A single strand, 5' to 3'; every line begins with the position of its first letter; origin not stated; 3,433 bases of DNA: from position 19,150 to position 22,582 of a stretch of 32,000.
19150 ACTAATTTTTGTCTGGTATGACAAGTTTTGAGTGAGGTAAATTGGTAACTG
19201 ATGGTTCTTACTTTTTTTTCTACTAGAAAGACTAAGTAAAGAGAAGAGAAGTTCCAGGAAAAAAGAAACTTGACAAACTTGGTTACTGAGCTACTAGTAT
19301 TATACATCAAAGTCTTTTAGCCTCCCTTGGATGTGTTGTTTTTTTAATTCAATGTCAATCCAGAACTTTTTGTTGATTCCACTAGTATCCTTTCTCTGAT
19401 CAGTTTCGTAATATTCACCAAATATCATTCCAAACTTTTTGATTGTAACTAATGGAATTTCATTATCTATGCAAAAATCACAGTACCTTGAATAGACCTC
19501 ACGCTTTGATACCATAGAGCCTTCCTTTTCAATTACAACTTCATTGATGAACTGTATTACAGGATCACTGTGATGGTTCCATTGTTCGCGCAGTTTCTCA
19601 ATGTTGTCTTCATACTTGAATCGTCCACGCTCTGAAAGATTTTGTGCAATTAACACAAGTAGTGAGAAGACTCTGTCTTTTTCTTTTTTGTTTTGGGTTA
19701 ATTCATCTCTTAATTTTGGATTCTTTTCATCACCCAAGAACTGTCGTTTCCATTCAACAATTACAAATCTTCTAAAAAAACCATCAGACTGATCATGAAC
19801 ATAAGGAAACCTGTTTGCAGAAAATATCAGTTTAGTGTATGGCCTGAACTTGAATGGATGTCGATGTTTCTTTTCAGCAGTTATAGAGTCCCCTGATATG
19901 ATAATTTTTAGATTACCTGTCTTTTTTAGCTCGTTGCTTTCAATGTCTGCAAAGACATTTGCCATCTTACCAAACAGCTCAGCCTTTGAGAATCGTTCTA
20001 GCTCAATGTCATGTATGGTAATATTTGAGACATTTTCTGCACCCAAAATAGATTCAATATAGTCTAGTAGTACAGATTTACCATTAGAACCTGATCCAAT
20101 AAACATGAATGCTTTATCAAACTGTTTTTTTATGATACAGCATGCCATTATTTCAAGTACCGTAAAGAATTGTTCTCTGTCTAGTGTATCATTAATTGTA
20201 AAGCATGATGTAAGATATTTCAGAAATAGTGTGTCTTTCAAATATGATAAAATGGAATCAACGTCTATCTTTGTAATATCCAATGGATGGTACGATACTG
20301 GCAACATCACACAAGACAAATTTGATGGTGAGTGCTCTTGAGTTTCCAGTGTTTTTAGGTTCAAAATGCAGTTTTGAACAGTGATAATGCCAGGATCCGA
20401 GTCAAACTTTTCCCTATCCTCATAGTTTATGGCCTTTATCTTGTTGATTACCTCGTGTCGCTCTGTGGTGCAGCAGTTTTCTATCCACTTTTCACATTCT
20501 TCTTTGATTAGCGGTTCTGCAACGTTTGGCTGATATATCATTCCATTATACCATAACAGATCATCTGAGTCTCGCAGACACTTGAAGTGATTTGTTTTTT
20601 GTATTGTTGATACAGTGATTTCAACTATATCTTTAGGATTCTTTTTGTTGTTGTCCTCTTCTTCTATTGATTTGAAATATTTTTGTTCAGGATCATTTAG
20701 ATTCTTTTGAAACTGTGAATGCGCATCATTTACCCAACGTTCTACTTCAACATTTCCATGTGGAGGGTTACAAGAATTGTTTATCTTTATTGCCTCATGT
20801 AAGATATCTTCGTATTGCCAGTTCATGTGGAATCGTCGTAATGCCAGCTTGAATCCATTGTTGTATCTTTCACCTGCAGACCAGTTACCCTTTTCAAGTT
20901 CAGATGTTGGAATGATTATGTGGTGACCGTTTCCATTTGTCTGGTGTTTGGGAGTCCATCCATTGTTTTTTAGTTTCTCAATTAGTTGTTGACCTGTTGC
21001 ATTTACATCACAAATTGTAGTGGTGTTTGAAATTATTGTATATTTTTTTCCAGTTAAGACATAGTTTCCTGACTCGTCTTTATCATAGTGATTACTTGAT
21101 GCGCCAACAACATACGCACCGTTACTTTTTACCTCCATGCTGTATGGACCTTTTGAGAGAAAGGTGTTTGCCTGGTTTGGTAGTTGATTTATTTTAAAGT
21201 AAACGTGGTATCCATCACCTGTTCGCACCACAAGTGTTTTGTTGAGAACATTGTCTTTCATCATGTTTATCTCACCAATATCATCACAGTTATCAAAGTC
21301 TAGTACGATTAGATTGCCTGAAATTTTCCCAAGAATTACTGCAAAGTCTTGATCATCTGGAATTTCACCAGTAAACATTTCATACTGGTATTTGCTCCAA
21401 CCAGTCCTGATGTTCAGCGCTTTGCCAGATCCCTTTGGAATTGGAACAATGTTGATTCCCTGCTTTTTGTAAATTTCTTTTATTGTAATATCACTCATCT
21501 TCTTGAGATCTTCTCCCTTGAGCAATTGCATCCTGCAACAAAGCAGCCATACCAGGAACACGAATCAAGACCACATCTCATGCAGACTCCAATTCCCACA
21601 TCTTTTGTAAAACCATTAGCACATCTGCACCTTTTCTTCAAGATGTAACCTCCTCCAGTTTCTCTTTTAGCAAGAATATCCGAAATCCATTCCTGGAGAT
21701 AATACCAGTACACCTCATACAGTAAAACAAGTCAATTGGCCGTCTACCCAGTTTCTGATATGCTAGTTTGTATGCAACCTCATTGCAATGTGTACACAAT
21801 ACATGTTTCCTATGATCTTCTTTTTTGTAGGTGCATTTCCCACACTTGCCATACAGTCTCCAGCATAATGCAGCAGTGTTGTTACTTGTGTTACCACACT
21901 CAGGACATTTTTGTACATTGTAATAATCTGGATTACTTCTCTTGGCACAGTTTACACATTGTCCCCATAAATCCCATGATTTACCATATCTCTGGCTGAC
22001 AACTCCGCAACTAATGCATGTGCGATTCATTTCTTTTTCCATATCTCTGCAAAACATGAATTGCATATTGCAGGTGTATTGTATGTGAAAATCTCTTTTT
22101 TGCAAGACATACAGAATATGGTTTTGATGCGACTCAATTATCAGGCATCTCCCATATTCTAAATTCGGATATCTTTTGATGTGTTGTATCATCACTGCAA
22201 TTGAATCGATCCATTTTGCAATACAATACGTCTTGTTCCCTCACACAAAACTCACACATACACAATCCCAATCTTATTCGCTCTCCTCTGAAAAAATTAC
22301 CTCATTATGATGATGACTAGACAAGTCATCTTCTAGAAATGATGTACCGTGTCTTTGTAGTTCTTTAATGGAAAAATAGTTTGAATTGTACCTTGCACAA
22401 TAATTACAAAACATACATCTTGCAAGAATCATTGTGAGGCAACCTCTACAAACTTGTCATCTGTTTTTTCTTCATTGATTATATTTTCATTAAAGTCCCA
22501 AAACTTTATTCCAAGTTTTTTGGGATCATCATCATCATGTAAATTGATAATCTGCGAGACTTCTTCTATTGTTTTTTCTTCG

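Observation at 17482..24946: Decayed plasmid-like integrated element next to the secE-spt5-rpl11 cluster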

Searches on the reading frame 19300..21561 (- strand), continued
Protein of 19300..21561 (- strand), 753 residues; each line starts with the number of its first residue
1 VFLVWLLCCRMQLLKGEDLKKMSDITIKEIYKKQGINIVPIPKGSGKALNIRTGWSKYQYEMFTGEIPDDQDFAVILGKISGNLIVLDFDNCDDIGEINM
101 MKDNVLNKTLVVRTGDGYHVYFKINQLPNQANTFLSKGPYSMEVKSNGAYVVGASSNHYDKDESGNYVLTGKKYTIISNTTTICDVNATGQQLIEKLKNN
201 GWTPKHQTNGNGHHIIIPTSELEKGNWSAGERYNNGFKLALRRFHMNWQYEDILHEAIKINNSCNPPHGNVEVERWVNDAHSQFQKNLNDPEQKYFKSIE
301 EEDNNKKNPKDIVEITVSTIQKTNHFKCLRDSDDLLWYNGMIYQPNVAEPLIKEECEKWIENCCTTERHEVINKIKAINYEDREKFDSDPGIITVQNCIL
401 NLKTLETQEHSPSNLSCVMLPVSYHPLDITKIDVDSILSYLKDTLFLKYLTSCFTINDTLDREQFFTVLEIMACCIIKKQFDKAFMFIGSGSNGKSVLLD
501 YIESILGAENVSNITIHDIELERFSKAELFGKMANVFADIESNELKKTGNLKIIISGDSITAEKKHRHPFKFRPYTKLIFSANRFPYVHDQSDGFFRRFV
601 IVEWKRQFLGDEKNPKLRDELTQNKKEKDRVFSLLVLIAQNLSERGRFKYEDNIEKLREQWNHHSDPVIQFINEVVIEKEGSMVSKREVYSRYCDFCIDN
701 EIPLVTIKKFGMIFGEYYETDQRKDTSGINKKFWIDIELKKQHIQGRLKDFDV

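Call 69: find_encoding_contigs(protein=P0008, flank=10000, max_places=3)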
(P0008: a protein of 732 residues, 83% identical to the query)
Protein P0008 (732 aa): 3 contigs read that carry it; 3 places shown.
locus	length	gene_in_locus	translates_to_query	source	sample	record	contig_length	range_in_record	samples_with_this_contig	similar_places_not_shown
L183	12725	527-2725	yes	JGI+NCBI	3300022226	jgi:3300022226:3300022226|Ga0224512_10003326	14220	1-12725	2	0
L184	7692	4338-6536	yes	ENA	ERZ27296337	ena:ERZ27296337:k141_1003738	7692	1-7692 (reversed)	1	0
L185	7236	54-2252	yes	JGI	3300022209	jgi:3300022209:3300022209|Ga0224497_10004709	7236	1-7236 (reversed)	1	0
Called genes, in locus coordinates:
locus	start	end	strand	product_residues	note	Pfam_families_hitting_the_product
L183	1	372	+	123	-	?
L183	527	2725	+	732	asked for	PF08706:D5_N, PF02257:RFX_DNA_binding (faint), PF19263:DUF5906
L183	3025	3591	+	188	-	PF12705:PDDEXK_1 (weak)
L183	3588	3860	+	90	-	-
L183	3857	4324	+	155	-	PF05869:Dam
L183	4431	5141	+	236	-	-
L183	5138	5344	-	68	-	-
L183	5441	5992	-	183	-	-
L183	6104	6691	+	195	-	PF18728:HEPN_AbiV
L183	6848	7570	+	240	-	-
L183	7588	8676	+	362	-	-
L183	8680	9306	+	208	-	-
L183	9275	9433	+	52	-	-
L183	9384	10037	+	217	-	-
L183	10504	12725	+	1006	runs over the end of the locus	PF07731:Cu-oxidase_2 (faint), PF07732:Cu-oxidase_3, PF07250:Glyoxal_oxid_N, PF09118:GO-like_E_set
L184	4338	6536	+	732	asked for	PF08706:D5_N, PF02257:RFX_DNA_binding (faint), PF19263:DUF5906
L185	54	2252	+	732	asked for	PF08706:D5_N, PF02257:RFX_DNA_binding (faint), PF19263:DUF5906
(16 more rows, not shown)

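Call 90: search_dna_similar(query=window:19300-21498:-, collection=plasmids, mode=protein, max_rows=8)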
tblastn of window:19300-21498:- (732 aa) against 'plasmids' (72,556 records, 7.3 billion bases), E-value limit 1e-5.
Records with a match: 412; places in all: 535; records where one place covers at least 80% of the query: 0.
Best place of each record, by identity: <60% 412.
By first word of the organism name: Streptomyces 321; Bacillus 12; Clostridium 7; Kitasatospora 7; Sulfolobus 4; Loigolactobacillus 3; Lentilactobacillus 3; Alicyclobacillus 2; Halarchaeum 2; Enterococcus 2; and 42 more.
By predicted mobility (MOB-suite, as given by PLSDB): non-mobilizable 318; mobilizable 89; conjugative 5.
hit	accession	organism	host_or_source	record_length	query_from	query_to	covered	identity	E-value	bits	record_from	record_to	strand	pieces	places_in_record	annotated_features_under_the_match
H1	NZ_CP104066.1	Alicyclobacillus dauci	cell culture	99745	310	692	52%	31.5%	9e-48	190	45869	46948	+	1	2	DNA primase family protein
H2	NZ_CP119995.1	Halomarina sp. PSR21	cell culture,saline soil from Tarim ...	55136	305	695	53%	27.0%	1e-32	144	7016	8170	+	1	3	phage/plasmid primase, P4 family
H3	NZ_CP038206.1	Paracoccus pantotrophus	single cell,soil associated with ...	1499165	283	653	51%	26.7%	2e-21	107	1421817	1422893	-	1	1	none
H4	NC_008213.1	Haloquadratum walsbyi DSM 16790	-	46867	299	672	51%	24.9%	2e-18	98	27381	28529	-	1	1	phage/plasmid primase, P4 family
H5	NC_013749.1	Haloterrigena turkmenica DSM 5511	-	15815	346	715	51%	24.4%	4e-25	119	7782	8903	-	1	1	DNA primase family protein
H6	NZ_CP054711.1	Halarchaeum sp. CBA1220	solar salt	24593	346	689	47%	25.7%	1e-24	118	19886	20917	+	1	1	phage/plasmid primase, P4 family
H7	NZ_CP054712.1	Halarchaeum sp. CBA1220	solar salt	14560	346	689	47%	25.7%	2e-24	117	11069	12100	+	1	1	phage/plasmid primase, P4 family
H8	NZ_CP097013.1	Enterococcus faecalis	whole organism,pet food (BARF)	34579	384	703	44%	27.4%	1e-17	96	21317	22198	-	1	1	phage/plasmid primase, P4 family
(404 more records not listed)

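Call 91: search_dna_similar(query=window:19300-21498:-, collection=phages, mode=protein, max_rows=8)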
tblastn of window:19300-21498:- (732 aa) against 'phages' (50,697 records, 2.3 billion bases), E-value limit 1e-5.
Records with a match: 1295; places in all: 1296; records where one place covers at least 80% of the query: 0.
Best place of each record, by identity: <60% 1295.
By first word of the organism name: Streptococcus 454; Mycobacterium 231; Enterococcus 128; Microbacterium 118; Vibrio 64; Arthrobacter 47; Streptomyces 34; Bacteriophage 23; Listeria 17; Curtobacterium 17; and 52 more.
By host as written in the record: Mycobacterium smegmatis mc2 155 166; Streptococcus thermophilus 102; - 94; Microbacterium foliorum NRRL B-24224 62; Enterococcus faecalis 41; Vibrio lentus 38; Microbacterium foliorum NRRL B-24224 SEA 38; Mycobacterium smegmatis mc#155 34; and 409 more.
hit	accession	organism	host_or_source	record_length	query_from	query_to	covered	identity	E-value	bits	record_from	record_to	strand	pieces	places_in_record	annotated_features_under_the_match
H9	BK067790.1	Nitrosopumilaceae spindle-shaped virus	marine environment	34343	285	720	60%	39.3%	5e-87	306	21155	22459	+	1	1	ORF21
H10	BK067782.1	Nitrosopumilaceae spindle-shaped virus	marine environment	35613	282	731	61%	37.9%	7e-85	300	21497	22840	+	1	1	ORF20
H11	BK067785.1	Nitrosopumilaceae spindle-shaped virus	seawater microbial community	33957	285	720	60%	38.9%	4e-87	306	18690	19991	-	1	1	ORF41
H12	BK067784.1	Nitrosopumilaceae spindle-shaped virus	marine environment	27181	285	720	60%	38.3%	5e-84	297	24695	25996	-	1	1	ORF36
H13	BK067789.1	Nitrosopumilaceae spindle-shaped virus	marine environment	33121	289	721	59%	32.3%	2e-47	187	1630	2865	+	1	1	ORF2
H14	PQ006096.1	bajarodcaudo virus 5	Peromyscus fraterculus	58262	283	676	54%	26.3%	1e-24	117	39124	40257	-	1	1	viral dsDNA helicase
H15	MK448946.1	Streptococcus phage Javan456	Streptococcus pyogenes ERR111888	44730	321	721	55%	25.2%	2e-19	100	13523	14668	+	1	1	DNA primase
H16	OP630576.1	Halorubrum tailed virus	Halorubrum lacusprofundi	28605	302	724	58%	23.8%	1e-26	122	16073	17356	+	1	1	hypothetical protein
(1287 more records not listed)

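Call 119: find_related_loci(query=A8, collection=viral_contigs, flank=10000)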
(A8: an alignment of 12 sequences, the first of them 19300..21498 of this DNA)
Query A8 (732 aa) in viral_contigs; peptide patterns used: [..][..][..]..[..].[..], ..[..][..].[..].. (x = any residue, [..] = any of these).
57 stretches matched a pattern; 8 encode a relative of the query (tblastn E <= 1e-3); 8 distinct loci.
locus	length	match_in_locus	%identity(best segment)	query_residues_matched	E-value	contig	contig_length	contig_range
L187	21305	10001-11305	39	285-720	3e-91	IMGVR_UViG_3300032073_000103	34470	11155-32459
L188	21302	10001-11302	39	285-720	3e-91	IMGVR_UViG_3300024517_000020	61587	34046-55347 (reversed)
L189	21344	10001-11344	38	282-731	5e-89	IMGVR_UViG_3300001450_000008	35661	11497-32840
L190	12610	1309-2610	38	285-720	4e-88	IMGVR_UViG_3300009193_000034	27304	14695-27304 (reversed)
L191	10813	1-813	44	450-720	3e-65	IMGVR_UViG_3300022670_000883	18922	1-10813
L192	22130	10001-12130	34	11-719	9e-101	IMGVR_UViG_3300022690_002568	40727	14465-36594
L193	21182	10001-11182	27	268-680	3e-34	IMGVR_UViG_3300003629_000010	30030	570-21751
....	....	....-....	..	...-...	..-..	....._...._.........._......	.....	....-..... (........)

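Call 123: search_protein_families(library=pfam, max_evalue=0.05, proteins=[L173:5239-6561:+, L174:5041-6276:+, L175:5289-6434:+, L183:4431-5141:+, L183:5441-5992:-])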
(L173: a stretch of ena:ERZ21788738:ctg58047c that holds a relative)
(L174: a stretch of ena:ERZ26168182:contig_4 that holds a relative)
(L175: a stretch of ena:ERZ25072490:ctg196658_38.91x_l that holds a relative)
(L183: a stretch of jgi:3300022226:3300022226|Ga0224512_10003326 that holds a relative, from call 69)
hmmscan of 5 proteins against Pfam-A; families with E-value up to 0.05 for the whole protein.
L173:5239-6561:+ (440 aa): 6 families
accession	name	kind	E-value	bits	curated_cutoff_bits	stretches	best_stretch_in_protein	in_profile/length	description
PF00589.27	Phage_integrase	-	1.6e-05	25.2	27.1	1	150-259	12-120/172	Phage integrase family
PF02899.23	Phage_int_SAM_1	-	0.00023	21.8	22.3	1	26-107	3-80/83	Phage integrase, N-terminal SAM-like domain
PF14952.11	zf-tcix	-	0.0023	17.9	31.2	1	353-377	11-37/42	Putative treble-clef, zinc-finger, Zn-binding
PF00641.23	Zn_ribbon_RanBP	-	0.019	14.6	27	1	354-374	6-26/30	Zn-finger in Ran binding protein and others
PF13495.12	Phage_int_SAM_4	-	0.044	14.6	27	0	38-111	15-83/85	Phage integrase, N-terminal SAM-like domain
PF13240.11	Zn_Ribbon_1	-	0.044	14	25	1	355-372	2-19/23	zinc-ribbon domain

L174:5041-6276:+ (411 aa): 1 family
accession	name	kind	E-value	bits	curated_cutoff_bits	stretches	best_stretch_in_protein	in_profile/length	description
PF00589.27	Phage_integrase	-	2.9e-06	27.6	27.1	1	126-303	4-158/172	Phage integrase family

L175:5289-6434:+ (381 aa): 8 families
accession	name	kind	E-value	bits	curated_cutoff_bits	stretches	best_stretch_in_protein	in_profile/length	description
PF00589.27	Phage_integrase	-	2.6e-11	44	27.1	1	121-301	4-166/172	Phage integrase family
PF02899.23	Phage_int_SAM_1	-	1.8e-05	25.3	22.3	1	26-92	14-76/83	Phage integrase, N-terminal SAM-like domain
PF05768.20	Glrx-like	-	0.0032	18.2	26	1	276-345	13-76/77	Glutaredoxin-like domain (DUF836)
PF13495.12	Phage_int_SAM_4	-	0.01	16.7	27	1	25-87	13-70/85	Phage integrase, N-terminal SAM-like domain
PF17045.10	CEP63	-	0.013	15.8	33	1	335-377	45-87/263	Centrosomal protein of 63 kDa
PF24743.1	DUF7692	-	0.019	15.6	26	0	111-141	2-32/55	Domain of unknown function (DUF7692)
PF17324.7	BLI1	-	0.021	16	26.9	0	342-374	68-99/111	BLOC-1 interactor 1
PF08581.15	Tup_N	-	0.047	14.5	28.7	0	332-378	26-71/77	Tup N-terminal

L183:4431-5141:+ (236 aa): 0 families

L183:5441-5992:- (183 aa): 0 families

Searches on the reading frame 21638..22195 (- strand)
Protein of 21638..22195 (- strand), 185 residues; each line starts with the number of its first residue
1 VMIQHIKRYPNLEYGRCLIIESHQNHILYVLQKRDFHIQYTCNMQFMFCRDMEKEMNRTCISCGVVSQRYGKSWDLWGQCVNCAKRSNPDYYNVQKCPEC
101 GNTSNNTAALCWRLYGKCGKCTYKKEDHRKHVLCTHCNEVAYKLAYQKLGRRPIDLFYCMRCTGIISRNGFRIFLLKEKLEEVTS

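Call 4: search_protein_families(library=pfam, max_evalue=0.1, proteins=[window:21638-22195:-])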
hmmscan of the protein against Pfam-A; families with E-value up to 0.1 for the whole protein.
window:21638-22195:- (185 aa): 1 family
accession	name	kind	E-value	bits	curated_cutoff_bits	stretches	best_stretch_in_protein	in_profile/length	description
PF19371.4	DUF5946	-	0.081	13.9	28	0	95-133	1-40/141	Family of unknown function (DUF5946)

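Call 5: search_protein_families(library=phrogs, max_evalue=0.1, proteins=[window:21638-22195:-])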
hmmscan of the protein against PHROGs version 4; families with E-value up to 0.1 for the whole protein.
window:21638-22195:- (185 aa): 0 families

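Call 37: search_protein_families(library=ncbifam, max_evalue=0.1, proteins=[window:21638-22195:-])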
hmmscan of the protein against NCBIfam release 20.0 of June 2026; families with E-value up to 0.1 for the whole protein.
window:21638-22195:- (185 aa): 1 family
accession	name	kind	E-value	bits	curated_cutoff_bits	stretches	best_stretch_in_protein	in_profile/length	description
NF033497.1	rubre_like_arch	subfamily_domain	0.00081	19.1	32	1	80-108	3-30/34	rubrerythrin-like domain-containing protein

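Call 38: search_protein_families(library=padloc, max_evalue=0.1, proteins=[window:21638-22195:-])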
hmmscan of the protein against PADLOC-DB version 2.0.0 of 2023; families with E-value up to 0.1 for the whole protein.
window:21638-22195:- (185 aa): 0 families

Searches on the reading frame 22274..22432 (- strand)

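Call 30: search_protein_families(library=pfam, max_evalue=1, proteins=[window:22274-22432:-])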
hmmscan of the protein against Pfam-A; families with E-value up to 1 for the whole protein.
window:22274-22432:- (52 aa): 1 family
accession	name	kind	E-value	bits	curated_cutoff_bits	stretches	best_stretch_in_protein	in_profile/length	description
PF22117.2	Fer4_Nqo3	-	0.11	13.2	27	1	4-28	9-33/67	NADH-quinone oxidoreductase subunit 3, ferredoxin-like domain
